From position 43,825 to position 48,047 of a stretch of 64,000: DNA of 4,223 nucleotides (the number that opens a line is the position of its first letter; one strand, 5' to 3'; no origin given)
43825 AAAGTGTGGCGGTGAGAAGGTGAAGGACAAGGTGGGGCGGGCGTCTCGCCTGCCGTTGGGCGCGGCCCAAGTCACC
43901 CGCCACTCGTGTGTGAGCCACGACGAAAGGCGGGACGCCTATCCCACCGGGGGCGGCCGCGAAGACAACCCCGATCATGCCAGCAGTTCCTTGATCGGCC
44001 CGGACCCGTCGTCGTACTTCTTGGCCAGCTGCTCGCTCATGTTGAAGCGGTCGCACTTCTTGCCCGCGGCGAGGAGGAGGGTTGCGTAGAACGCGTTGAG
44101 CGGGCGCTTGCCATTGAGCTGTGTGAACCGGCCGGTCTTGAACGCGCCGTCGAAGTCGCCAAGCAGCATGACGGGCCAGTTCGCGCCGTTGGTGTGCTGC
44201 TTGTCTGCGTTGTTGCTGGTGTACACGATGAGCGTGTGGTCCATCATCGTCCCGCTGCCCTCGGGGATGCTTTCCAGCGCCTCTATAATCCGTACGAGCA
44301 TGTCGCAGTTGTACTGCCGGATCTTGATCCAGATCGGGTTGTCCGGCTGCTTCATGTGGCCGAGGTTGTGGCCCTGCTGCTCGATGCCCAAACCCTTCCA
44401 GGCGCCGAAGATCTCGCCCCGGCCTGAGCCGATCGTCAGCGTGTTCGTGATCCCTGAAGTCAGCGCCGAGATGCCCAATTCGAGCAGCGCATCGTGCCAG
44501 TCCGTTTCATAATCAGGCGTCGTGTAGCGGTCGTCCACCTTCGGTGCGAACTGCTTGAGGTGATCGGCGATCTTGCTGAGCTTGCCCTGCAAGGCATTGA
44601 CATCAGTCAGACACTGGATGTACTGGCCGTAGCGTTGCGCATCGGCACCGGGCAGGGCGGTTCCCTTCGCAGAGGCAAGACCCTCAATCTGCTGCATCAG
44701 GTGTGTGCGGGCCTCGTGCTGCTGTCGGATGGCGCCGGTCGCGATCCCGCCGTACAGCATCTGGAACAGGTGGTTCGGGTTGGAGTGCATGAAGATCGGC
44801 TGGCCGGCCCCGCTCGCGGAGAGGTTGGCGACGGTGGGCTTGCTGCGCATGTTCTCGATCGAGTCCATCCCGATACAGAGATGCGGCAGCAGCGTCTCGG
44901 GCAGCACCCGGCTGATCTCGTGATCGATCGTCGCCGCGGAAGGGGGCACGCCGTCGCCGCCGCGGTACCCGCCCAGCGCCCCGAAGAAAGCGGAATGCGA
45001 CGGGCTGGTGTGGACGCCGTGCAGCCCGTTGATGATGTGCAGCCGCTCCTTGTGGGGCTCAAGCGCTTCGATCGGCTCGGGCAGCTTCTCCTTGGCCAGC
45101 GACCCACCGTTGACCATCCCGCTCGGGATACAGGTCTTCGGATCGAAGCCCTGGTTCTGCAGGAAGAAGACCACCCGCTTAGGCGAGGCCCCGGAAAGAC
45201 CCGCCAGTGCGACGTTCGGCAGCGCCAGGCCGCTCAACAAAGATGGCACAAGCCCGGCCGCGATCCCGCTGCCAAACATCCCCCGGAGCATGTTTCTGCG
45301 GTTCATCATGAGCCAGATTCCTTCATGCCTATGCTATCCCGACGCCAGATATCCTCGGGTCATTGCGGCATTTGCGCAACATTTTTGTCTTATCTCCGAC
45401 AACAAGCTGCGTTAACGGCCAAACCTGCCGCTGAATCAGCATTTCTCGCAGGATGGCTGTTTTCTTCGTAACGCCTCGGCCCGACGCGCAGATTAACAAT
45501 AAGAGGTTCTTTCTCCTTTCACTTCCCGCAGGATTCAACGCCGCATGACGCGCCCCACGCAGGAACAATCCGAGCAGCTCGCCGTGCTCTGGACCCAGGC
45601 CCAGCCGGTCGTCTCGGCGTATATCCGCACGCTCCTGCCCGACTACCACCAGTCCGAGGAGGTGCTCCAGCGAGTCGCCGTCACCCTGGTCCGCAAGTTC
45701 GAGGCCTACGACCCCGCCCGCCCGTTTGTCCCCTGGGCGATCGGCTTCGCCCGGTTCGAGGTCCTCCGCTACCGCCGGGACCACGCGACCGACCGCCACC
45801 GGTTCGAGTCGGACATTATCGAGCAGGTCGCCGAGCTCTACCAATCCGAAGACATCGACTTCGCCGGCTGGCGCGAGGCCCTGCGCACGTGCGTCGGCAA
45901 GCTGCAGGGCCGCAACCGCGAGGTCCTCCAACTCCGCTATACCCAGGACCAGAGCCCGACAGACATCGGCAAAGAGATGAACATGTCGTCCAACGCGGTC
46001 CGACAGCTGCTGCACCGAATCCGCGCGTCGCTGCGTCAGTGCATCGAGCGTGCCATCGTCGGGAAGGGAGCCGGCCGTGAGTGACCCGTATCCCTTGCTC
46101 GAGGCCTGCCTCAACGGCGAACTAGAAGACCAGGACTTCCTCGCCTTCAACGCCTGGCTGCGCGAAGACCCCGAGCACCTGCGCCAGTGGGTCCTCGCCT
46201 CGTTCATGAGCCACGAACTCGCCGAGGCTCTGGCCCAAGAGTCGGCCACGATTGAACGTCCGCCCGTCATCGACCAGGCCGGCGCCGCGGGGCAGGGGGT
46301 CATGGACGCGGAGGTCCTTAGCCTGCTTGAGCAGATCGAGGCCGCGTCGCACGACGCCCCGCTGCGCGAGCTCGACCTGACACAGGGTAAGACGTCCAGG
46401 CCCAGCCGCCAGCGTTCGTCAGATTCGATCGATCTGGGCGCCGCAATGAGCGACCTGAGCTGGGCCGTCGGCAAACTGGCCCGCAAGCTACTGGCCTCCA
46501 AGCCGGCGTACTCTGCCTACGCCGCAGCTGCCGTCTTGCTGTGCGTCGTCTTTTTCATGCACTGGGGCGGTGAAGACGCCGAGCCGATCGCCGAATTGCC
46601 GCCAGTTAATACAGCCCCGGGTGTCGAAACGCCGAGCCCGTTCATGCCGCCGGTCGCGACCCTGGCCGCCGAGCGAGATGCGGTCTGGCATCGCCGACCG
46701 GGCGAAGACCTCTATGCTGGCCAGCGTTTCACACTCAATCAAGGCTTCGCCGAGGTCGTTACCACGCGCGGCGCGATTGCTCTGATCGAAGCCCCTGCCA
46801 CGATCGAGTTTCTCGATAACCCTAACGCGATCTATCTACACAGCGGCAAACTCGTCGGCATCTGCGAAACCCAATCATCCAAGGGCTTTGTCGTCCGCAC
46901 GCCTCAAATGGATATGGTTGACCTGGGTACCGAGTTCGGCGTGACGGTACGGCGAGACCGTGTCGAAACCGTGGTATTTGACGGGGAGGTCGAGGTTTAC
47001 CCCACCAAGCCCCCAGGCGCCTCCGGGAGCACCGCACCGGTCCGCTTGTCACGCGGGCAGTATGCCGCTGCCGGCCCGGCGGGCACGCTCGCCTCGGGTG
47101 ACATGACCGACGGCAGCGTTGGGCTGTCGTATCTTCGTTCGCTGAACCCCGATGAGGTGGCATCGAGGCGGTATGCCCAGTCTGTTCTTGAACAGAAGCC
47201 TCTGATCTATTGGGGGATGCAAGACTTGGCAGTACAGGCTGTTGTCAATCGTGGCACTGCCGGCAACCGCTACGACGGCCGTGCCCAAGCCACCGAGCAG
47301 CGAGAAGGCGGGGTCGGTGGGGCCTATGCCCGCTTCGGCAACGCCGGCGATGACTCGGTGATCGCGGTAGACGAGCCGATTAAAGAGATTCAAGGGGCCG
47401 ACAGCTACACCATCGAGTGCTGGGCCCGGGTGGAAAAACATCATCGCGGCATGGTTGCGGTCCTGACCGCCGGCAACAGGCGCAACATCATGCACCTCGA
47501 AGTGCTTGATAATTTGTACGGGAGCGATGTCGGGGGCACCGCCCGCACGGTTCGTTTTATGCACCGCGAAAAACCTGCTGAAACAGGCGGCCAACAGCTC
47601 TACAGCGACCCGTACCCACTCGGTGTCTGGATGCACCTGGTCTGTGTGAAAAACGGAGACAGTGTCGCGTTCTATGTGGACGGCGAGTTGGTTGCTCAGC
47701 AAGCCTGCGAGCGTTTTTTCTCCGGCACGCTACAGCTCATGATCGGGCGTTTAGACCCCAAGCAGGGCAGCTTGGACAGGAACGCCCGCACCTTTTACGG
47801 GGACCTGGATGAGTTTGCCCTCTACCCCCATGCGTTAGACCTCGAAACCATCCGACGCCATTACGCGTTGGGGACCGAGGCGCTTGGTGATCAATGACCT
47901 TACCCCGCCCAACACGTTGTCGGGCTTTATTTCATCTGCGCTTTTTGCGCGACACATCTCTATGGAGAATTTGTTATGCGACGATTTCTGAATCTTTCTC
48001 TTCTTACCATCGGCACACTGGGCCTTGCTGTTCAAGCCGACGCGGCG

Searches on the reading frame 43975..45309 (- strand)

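Call 90: search_protein_families(library=pfam, proteins=[window:43975-45309:-], max_evalue=0.00001)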
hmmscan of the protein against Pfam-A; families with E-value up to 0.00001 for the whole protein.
window:43975-45309:- (444 aa): 1 family
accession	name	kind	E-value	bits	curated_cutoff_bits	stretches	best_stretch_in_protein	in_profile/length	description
PF07586.16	HXXSHH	-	2.1e-32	113.4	30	1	45-338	1-306/307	Protein of unknown function (DUF1552)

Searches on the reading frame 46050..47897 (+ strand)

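Call 90: search_protein_families(library=pfam, proteins=[window:46050-47897:+], max_evalue=0.00001)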
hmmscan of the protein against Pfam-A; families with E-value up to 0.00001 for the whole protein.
window:46050-47897:+ (615 aa): 2 families
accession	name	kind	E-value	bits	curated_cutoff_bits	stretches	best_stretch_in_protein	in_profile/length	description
PF13385.13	Laminin_G_3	-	1.3e-14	55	27.6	1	440-601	9-150/151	Concanavalin A-like lectin/glucanases superfamily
PF04773.18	FecR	-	4.8e-07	30.6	24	1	258-315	40-97/97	FecR protein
